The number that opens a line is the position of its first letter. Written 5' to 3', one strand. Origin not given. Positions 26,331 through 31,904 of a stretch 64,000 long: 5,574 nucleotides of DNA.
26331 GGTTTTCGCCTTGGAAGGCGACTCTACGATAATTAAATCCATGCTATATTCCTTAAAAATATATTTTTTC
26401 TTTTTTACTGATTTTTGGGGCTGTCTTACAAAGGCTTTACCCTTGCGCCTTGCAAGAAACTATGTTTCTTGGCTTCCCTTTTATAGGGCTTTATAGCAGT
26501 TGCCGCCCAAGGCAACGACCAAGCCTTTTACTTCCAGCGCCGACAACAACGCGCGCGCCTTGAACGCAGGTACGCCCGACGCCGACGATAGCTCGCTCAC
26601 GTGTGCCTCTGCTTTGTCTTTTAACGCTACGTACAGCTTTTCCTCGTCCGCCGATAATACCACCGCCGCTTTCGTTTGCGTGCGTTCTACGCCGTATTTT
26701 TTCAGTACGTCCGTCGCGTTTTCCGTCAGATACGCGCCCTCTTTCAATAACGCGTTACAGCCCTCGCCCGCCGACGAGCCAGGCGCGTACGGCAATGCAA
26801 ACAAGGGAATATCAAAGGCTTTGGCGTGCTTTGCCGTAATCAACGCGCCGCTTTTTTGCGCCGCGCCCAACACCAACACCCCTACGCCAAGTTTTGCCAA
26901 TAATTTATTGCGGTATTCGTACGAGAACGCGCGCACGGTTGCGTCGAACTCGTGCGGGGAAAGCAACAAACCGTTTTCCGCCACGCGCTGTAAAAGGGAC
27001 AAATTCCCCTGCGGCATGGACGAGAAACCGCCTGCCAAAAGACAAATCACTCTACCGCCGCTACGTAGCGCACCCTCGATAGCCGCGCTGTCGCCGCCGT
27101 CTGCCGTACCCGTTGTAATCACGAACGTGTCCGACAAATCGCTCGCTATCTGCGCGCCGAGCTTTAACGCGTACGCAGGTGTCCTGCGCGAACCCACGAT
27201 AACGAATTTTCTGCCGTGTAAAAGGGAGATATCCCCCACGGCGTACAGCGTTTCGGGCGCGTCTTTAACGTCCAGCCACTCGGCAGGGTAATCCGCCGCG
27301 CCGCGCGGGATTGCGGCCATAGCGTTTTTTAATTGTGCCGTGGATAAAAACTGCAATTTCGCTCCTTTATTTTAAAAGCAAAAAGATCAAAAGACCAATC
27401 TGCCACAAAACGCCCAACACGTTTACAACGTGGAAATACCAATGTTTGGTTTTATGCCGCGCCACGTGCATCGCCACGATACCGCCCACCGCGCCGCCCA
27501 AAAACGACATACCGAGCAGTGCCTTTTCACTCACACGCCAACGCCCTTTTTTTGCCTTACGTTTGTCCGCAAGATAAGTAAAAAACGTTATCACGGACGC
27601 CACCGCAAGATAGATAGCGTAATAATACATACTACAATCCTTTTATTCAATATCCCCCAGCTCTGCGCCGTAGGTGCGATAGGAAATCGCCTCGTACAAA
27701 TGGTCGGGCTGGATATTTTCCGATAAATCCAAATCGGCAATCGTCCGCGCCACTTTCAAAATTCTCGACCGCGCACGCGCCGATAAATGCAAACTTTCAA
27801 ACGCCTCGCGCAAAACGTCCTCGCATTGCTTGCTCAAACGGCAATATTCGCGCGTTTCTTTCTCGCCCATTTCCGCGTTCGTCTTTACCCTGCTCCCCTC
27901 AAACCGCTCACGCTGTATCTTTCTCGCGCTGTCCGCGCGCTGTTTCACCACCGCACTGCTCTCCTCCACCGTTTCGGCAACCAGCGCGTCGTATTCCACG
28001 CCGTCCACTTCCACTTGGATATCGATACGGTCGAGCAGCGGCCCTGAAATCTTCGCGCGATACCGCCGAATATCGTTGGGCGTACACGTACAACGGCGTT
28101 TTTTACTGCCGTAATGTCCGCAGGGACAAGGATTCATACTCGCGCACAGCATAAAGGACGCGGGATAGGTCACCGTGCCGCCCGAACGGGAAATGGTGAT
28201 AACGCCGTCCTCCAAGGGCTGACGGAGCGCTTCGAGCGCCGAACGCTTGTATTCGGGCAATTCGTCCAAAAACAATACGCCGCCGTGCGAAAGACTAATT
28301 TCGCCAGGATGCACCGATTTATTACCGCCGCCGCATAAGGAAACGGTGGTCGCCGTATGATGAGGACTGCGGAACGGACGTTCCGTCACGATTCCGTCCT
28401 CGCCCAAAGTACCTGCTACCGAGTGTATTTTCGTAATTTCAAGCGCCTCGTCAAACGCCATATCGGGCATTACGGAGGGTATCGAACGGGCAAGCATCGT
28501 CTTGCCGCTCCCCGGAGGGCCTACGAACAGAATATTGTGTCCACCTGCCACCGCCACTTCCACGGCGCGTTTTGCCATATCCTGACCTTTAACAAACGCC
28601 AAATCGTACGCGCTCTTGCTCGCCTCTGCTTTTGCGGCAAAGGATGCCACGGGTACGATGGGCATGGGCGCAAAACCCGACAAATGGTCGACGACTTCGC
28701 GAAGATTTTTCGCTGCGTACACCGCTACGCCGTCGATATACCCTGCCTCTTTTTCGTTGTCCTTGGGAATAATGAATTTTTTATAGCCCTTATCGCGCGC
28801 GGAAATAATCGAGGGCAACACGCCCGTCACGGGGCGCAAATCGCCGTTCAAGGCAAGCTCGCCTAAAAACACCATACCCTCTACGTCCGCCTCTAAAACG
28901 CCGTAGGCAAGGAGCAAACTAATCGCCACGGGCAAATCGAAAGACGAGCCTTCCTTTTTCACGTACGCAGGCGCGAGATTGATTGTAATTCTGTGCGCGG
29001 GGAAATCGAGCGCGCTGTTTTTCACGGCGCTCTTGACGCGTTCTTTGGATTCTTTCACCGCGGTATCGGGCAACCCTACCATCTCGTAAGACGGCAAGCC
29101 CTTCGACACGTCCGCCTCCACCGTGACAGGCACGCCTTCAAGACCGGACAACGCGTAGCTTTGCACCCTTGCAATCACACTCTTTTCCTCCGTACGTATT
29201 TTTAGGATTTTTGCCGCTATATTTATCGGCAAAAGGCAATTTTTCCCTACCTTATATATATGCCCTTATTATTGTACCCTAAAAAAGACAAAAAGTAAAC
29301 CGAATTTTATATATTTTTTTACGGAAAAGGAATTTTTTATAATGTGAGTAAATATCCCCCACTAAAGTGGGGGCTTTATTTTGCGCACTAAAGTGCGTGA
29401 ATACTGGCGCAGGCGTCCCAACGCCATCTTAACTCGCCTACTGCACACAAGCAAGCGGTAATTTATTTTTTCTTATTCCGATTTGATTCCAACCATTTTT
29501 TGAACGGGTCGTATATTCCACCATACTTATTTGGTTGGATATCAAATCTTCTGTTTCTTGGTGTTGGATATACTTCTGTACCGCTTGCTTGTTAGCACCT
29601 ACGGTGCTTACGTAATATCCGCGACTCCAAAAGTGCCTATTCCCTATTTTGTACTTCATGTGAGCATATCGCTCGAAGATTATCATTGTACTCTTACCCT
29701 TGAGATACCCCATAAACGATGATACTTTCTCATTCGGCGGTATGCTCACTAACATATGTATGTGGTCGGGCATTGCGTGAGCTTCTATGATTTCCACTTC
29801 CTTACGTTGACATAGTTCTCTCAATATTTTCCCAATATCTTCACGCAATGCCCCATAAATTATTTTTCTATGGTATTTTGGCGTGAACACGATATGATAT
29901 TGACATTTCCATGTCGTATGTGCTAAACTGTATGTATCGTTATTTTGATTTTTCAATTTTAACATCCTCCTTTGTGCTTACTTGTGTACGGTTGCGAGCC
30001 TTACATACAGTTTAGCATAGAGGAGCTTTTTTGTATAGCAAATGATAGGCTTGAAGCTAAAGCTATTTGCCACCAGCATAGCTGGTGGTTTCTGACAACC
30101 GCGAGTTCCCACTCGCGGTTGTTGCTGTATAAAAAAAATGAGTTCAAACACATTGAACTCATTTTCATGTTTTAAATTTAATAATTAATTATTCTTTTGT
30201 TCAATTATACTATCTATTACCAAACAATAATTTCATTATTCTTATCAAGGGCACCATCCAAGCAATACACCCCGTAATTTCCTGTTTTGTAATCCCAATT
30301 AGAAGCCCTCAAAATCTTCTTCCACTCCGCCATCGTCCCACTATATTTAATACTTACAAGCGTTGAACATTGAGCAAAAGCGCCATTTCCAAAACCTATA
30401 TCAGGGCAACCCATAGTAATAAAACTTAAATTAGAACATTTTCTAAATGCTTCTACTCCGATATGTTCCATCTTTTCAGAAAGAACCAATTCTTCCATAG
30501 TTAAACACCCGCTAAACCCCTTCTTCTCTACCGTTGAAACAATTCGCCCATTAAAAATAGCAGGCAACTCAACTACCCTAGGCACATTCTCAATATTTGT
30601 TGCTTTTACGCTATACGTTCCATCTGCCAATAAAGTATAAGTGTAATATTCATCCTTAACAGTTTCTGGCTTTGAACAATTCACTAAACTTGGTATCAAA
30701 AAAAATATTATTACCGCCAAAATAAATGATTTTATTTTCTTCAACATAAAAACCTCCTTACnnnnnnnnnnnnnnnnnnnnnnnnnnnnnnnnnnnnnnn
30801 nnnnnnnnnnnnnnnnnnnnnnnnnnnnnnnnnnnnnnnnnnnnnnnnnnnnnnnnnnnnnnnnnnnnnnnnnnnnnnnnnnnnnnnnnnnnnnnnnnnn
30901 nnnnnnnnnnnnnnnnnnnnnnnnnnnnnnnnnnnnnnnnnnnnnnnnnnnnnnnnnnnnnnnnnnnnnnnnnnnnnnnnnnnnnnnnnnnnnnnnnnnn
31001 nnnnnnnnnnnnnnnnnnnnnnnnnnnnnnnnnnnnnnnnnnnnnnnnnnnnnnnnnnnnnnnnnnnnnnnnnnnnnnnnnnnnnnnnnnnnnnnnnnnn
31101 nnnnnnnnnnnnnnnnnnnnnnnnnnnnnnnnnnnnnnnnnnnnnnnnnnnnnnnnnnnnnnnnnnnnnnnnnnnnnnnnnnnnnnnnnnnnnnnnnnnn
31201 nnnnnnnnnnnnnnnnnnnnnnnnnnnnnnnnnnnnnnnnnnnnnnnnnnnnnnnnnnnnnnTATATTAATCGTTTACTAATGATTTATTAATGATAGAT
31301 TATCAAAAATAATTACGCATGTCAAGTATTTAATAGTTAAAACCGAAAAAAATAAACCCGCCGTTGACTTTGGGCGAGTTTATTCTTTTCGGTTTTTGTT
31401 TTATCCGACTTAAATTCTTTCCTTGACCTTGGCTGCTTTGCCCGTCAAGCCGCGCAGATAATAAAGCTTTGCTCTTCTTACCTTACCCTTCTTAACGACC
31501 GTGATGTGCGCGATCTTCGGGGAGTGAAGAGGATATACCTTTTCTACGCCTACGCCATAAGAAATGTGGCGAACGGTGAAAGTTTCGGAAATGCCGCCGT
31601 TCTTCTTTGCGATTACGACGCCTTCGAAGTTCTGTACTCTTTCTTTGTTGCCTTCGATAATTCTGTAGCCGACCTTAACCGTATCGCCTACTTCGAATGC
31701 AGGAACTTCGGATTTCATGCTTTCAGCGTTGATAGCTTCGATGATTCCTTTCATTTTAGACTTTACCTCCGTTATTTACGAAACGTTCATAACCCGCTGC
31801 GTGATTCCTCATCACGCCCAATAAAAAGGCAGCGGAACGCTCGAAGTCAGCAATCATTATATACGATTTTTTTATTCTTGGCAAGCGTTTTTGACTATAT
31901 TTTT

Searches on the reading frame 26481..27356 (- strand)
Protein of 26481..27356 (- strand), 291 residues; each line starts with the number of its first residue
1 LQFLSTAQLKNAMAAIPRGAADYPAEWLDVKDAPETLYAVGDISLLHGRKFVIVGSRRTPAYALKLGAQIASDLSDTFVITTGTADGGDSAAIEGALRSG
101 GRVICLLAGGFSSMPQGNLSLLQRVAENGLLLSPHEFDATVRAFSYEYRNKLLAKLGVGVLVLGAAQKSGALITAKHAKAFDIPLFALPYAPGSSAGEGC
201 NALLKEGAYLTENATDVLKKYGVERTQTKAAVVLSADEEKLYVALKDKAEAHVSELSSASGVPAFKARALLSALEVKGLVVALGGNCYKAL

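Call 38: search_protein_families(library=pfam, proteins=[window:26481-27356:-], max_evalue=0.00001)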
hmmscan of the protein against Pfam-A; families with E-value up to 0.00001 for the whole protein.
window:26481-27356:- (291 aa): 2 families
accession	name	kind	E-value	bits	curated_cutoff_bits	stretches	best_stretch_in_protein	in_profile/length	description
PF02481.21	DNA_processg_A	-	8.8e-43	146.4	29.6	1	13-211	7-210/212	DNA recombination-mediator protein A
PF01978.25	TrmB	-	1.3e-06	28.6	25.6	0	234-286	6-58/68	Sugar-specific transcriptional regulator TrmB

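Call 42: search_protein_families(library=ncbifam, proteins=[window:26481-27356:-], max_evalue=0.001)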
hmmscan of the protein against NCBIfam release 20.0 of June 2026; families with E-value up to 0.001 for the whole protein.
window:26481-27356:- (291 aa): 2 families
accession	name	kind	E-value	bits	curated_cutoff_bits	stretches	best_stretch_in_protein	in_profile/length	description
TIGR00732.1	dprA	equivalog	5.3e-43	146.8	191.15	1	14-220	10-219/220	DNA-processing protein DprA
NF008007.0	PRK10736.1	equivalog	7.4e-35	120.8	495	1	17-240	76-305/374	DNA-protecting protein DprA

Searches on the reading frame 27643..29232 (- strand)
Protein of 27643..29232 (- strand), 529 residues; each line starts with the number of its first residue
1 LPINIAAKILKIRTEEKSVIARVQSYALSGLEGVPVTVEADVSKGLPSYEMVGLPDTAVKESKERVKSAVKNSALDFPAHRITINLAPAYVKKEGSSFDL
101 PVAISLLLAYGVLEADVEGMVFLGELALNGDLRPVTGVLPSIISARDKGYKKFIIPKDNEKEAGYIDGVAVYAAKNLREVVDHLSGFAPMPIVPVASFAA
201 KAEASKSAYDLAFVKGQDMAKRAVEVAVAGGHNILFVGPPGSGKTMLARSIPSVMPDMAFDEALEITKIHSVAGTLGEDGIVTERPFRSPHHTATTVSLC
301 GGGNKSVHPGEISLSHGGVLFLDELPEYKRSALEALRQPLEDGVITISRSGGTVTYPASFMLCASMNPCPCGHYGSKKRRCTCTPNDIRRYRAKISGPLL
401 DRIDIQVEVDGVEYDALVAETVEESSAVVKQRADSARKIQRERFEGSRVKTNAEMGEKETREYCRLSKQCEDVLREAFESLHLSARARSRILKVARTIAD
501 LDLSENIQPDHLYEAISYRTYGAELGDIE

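Call 38: search_protein_families(library=pfam, proteins=[window:27643-29232:-], max_evalue=0.00001)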
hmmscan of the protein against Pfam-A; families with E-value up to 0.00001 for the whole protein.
window:27643-29232:- (529 aa): 6 families
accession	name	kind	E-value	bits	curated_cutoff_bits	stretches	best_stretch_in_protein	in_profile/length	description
PF01078.27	Mg_chelatase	-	1.7e-91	305.7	20.3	1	210-415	1-205/207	Magnesium chelatase, subunit ChlI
PF13541.12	ChlI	-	1.4e-46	157.7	27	1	38-159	1-121/121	Subunit ChlI of Mg-chelatase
PF13335.12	Mg_chelatase_C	-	8.8e-31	106.8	26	1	423-519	1-94/94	Magnesium chelatase, subunit ChlI C-terminal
PF00493.29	MCM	-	1.8e-09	37.5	23.3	0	306-379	111-183/224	MCM P-loop domain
PF07728.20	AAA_5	-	2.1e-09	37.9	22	1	233-370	1-125/139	AAA domain (dynein-related subfamily)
PF05362.19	Lon_C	-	6.1e-09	36.2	21.1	1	13-164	20-177/205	Lon protease (S16) C-terminal proteolytic domain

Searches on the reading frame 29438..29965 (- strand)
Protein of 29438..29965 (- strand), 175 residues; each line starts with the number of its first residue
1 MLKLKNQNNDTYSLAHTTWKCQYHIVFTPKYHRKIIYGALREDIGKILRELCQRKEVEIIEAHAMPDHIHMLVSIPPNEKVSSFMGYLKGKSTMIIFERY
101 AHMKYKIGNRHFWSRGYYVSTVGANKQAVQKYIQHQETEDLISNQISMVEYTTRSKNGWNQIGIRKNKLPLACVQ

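Call 38: search_protein_families(library=pfam, proteins=[window:29438-29965:-], max_evalue=0.00001)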
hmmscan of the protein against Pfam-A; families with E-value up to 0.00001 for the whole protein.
window:29438-29965:- (175 aa): 1 family
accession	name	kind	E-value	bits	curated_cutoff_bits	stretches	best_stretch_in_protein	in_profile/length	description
PF01797.21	Y1_Tnp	-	2.9e-40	137.6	23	1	18-136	2-121/121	Transposase IS200 like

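Call 42: search_protein_families(library=ncbifam, proteins=[window:29438-29965:-], max_evalue=0.001)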
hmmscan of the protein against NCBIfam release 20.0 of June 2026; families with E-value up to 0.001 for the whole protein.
window:29438-29965:- (175 aa): 2 families
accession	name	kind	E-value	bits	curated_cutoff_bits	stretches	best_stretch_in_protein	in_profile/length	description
NF033573.1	transpos_IS200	equivalog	1.1e-43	148.4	55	1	13-135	3-126/126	IS200/IS605 family transposase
NF047646.1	REP_Tyr_transpos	equivalog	4.3e-11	42.9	80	1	45-130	35-122/146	REP-associated tyrosine transposase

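Call 43: search_solved_structures(query=window:29438-29965:-, max_evalue=0.01)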
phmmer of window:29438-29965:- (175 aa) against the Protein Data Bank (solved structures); distinct sequences matched with E-value up to 0.01: 8.
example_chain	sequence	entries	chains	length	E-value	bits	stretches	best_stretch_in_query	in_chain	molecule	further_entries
2ec2_A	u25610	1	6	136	1.4e-25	93.4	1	13-138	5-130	136aa long hypothetical transposase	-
2vhg_A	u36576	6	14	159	1e-23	87.3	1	16-140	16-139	TRANSPOSASE ORFA | Putative transposase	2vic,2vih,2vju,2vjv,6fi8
2a6m_A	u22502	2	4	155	1e-23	87.3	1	16-140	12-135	ISHp608 transposase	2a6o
2f4f_A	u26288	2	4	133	1.3e-21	80.5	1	13-137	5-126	Transposase, putative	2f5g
2xm3_A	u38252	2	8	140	1.9e-21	79.9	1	19-138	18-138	TRANSPOSASE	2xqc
2xma_A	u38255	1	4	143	2.1e-21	79.8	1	19-138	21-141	TRANSPOSASE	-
2xo6_A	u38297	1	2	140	7e-21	78.1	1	19-137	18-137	TRANSPOSASE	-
2fyx_A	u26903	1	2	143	1.8e-17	67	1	18-137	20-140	transposase, putative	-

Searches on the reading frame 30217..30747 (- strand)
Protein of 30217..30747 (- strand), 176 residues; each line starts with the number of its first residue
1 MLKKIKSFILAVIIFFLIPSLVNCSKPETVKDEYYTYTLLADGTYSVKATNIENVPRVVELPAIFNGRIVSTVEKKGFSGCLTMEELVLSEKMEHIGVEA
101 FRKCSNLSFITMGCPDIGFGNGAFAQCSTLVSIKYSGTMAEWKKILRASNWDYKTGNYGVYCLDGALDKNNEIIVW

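Call 38: search_protein_families(library=pfam, proteins=[window:30217-30747:-], max_evalue=0.00001)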
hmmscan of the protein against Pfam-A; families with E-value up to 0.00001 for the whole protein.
window:30217-30747:- (176 aa): 1 family
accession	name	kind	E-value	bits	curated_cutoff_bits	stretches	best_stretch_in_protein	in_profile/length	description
PF13306.12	LRR_5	-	1.5e-09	38.2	27.7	1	70-140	45-113/127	BspA type Leucine rich repeat region (6 copies)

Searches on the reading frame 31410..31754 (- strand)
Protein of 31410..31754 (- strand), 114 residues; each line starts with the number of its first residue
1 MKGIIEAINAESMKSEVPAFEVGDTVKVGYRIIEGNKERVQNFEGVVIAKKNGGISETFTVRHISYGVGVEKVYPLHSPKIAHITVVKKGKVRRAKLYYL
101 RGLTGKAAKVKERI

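Call 39: search_protein_families(library=pfam, proteins=[window:31410-31754:-], max_evalue=0.00001)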
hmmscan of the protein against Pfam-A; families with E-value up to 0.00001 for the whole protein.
window:31410-31754:- (114 aa): 1 family
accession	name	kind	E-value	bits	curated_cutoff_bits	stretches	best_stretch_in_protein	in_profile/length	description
PF01245.26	Ribosomal_L19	-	3.4e-50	169.1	22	1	4-113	2-111/111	Ribosomal protein L19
